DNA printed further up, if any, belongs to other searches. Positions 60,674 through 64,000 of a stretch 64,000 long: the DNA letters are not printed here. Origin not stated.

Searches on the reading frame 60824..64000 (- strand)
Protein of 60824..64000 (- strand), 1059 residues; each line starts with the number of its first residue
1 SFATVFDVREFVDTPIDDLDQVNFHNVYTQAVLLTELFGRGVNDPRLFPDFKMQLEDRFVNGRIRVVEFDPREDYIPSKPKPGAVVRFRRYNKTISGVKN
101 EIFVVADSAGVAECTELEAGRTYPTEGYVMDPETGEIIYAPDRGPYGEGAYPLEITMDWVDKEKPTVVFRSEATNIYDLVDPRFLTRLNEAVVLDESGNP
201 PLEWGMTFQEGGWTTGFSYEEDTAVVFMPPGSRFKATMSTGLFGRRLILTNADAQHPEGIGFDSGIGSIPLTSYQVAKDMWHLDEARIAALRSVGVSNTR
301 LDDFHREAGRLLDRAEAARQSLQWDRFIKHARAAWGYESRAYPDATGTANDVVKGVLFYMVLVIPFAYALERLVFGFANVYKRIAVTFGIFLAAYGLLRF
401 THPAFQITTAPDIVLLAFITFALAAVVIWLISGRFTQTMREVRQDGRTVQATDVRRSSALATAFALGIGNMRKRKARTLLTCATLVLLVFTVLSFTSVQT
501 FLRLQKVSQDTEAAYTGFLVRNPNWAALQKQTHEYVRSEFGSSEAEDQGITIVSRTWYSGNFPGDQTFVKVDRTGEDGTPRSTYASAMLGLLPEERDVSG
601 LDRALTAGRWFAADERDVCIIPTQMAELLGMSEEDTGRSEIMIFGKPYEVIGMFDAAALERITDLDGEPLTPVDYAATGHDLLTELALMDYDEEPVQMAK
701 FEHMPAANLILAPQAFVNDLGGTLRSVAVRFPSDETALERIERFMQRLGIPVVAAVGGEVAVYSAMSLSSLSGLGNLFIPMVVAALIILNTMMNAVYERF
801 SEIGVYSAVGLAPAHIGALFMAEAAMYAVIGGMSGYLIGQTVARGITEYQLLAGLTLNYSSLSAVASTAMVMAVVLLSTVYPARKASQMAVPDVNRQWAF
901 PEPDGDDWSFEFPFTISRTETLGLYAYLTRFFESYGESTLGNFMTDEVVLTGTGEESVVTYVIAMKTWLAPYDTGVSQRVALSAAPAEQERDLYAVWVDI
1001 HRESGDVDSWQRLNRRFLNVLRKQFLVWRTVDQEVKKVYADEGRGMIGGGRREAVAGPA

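Call 9: search_protein_families(library=pfam, proteins=[window:60824-64000:-], max_evalue=0.01)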
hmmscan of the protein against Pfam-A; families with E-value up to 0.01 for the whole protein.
window:60824-64000:- (1059 aa): 1 family
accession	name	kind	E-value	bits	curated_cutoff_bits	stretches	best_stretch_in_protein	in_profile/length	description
PF02687.27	FtsX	-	4.2e-14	53.1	25.5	1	779-889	6-118/120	FtsX-like permease C-terminal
